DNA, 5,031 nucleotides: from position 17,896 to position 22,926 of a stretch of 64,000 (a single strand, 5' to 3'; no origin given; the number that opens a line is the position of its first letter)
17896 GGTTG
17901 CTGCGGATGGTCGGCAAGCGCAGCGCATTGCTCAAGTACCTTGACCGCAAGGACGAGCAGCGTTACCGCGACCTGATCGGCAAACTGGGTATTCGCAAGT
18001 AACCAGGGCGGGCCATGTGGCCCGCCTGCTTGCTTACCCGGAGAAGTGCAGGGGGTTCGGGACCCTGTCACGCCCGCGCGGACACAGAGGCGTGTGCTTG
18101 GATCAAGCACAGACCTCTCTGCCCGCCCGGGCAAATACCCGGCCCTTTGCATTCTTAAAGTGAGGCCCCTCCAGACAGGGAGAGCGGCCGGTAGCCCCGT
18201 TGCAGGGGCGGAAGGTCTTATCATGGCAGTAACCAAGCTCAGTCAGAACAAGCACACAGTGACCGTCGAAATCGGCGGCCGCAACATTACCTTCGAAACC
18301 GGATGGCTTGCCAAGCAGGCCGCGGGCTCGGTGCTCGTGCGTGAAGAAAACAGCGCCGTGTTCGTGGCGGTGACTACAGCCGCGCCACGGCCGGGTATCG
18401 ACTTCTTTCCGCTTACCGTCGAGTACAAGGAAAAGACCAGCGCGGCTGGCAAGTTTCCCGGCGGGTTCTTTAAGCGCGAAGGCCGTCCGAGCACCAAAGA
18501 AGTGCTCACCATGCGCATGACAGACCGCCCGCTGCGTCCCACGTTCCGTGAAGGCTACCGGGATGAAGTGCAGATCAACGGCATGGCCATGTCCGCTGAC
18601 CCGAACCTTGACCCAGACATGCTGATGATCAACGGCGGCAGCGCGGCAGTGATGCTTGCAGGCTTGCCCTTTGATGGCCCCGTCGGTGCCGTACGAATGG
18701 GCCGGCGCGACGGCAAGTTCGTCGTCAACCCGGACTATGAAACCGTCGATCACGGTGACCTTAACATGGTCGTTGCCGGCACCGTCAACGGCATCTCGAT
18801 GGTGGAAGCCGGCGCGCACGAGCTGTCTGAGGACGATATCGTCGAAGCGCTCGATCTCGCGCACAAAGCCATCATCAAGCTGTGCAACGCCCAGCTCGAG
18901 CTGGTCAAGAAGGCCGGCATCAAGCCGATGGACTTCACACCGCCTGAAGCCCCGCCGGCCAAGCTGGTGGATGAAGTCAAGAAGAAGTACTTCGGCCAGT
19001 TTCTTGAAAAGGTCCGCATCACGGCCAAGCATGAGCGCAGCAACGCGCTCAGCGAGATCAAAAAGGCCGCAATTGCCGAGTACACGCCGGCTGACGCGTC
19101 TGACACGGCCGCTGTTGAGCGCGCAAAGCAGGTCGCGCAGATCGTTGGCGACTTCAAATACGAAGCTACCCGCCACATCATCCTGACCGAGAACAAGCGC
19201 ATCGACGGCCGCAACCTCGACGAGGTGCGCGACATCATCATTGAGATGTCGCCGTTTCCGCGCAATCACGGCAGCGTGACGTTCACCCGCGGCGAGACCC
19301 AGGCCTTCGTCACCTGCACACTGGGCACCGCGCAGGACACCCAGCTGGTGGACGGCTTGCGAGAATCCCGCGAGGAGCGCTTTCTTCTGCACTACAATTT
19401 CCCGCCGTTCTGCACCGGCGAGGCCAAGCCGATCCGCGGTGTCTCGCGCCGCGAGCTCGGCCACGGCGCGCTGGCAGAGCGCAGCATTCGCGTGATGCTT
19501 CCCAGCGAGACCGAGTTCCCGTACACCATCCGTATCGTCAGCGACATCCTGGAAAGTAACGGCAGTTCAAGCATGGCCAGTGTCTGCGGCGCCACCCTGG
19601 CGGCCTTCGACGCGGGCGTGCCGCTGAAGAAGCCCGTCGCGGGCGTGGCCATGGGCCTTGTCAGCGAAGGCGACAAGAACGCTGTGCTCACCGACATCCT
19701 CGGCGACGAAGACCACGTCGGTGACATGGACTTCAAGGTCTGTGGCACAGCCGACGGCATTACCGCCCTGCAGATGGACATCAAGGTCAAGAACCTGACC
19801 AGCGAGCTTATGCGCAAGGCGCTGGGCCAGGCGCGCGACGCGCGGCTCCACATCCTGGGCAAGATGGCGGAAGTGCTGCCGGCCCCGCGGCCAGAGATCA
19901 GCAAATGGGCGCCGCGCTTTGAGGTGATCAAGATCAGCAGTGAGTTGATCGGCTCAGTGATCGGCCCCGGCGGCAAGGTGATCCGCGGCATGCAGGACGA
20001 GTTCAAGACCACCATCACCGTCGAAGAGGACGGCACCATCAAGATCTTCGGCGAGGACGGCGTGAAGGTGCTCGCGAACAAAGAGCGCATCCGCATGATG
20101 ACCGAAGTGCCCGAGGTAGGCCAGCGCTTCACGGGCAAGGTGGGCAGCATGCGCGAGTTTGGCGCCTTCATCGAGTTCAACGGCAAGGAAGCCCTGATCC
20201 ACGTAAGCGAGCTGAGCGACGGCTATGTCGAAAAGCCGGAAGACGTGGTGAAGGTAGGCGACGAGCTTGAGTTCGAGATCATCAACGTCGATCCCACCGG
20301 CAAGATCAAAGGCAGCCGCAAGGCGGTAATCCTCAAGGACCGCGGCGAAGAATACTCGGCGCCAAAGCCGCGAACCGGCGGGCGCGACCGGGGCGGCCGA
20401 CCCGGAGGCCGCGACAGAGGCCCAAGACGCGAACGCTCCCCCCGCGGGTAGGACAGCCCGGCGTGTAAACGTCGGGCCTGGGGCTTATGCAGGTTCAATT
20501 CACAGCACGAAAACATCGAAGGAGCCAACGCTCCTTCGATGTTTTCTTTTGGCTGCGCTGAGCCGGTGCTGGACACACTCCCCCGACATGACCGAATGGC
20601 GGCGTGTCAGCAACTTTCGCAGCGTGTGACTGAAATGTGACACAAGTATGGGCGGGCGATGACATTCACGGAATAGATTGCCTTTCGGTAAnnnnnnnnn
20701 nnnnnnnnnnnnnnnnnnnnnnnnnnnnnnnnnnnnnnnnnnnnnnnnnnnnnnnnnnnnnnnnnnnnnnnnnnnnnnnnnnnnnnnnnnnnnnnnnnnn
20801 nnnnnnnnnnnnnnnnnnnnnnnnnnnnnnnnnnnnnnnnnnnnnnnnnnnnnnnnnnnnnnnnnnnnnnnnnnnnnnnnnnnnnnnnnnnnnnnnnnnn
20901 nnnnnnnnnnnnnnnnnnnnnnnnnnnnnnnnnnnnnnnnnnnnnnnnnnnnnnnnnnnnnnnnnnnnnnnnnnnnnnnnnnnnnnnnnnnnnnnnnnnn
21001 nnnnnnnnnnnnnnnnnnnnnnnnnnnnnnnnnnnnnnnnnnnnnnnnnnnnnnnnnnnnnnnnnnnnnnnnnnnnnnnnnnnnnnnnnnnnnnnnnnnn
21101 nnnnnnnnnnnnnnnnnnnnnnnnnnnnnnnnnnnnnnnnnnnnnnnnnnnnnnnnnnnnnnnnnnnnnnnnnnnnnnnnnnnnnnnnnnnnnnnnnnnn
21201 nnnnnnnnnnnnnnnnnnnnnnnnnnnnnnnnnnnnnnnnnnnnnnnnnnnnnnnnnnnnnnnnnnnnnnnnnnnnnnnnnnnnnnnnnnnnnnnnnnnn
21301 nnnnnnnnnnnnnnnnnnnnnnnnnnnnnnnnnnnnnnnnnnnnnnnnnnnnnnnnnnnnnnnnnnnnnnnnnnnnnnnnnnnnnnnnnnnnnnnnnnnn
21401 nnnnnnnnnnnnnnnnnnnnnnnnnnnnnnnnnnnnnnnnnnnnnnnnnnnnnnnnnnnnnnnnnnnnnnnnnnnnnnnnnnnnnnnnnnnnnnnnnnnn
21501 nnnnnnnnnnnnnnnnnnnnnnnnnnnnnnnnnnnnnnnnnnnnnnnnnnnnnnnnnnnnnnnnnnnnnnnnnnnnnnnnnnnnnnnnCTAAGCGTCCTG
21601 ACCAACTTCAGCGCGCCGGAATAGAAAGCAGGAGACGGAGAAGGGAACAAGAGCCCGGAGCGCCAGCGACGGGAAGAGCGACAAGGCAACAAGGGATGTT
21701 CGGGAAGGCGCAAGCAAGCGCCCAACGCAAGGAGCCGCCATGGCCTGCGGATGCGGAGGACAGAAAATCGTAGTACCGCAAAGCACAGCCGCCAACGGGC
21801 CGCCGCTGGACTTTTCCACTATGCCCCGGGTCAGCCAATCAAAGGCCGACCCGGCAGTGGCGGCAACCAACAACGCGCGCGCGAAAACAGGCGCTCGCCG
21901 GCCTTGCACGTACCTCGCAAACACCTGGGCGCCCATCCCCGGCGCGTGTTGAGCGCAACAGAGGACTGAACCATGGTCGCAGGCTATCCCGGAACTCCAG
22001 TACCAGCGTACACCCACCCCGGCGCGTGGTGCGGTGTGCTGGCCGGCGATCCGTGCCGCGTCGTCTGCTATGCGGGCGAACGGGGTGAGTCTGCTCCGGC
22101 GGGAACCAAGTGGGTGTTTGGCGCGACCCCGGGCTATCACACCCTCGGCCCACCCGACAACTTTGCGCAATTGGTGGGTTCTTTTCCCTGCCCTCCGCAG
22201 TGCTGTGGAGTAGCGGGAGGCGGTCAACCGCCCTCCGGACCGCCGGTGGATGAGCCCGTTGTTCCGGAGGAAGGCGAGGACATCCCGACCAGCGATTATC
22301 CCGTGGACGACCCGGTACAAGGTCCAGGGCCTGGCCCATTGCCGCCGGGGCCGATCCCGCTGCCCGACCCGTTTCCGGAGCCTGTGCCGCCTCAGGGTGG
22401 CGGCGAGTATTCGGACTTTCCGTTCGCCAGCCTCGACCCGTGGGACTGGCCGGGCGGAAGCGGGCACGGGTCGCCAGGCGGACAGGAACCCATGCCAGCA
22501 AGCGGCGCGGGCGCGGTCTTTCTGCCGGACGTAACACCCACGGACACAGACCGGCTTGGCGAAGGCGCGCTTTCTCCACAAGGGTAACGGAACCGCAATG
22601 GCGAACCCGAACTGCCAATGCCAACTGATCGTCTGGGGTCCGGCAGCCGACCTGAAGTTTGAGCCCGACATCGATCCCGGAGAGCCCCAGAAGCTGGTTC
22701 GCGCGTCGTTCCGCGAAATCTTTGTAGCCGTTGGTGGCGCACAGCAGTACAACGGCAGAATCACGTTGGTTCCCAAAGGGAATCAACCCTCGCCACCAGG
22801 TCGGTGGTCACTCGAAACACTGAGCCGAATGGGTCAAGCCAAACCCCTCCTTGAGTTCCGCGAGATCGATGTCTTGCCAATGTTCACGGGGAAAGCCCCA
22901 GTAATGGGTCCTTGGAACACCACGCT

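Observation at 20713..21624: Orphan HK97-fold shell gene without packaging machinery: candidate encapsulin-like compartment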

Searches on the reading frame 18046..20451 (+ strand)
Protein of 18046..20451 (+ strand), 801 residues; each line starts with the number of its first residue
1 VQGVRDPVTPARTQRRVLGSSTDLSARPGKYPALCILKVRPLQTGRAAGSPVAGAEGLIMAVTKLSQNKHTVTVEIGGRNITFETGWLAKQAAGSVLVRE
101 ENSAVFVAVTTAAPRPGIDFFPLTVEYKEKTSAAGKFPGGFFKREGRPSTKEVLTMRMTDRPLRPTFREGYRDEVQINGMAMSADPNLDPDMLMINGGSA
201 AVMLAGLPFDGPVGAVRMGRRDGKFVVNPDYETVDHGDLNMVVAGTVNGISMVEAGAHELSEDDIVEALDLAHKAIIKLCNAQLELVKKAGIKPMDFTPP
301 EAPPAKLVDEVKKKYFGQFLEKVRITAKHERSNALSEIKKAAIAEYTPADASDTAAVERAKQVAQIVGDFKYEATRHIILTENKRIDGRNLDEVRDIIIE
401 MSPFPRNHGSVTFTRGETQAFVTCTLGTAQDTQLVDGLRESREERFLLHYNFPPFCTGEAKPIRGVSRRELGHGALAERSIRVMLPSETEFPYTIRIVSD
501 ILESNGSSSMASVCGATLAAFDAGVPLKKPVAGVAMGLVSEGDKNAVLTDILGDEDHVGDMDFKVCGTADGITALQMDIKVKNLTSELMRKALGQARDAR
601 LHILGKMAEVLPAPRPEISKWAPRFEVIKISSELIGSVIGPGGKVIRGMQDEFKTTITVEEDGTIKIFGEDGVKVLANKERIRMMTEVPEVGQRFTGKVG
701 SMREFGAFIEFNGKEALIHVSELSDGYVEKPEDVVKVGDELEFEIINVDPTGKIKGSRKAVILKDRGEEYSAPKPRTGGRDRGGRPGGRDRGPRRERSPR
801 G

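Call 11: search_protein_families(library=phrogs, proteins=[window:18046-20451:+], max_evalue=0.01)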
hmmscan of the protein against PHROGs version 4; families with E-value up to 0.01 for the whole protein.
window:18046-20451:+ (801 aa): 0 families

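Call 12: search_protein_families(library=pfam, proteins=[window:18046-20451:+], max_evalue=0.01)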
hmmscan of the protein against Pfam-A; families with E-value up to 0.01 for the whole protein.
window:18046-20451:+ (801 aa): 5 families
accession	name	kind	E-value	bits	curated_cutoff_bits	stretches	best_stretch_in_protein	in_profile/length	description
PF01138.27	RNase_PH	-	6e-49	166.2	25.5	2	393-526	1-130/130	3' exoribonuclease family, domain 1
PF03725.20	RNase_PH_C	-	3.3e-22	78.7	20.8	2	211-275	1-67/67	3' exoribonuclease family, domain 2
PF00575.29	S1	-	4.4e-16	59.5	22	1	689-759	2-74/74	S1 RNA binding domain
PF03726.19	PNPase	-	7.1e-11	42.9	24.6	1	307-390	2-81/81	Polyribonucleotide nucleotidyltransferase, RNA binding domain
PF00013.35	KH_1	-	4.7e-09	36.3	21.5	1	627-675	3-57/66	KH domain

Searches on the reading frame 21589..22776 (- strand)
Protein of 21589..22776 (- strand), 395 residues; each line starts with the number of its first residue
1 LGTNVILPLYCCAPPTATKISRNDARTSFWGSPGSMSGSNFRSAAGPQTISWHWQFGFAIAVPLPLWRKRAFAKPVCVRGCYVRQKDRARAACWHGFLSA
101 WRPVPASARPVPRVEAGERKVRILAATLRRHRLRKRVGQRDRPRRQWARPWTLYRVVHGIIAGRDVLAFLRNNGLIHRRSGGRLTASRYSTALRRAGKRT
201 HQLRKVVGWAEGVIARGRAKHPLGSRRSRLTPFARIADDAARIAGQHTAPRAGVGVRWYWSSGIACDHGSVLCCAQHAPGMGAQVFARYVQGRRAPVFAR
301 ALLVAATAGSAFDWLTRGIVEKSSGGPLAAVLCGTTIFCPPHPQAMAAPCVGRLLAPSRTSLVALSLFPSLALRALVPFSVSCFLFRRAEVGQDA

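Call 17: search_protein_families(library=pfam, proteins=[window:21589-22776:-], max_evalue=0.1)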
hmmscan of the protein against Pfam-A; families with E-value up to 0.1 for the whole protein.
window:21589-22776:- (395 aa): 0 families
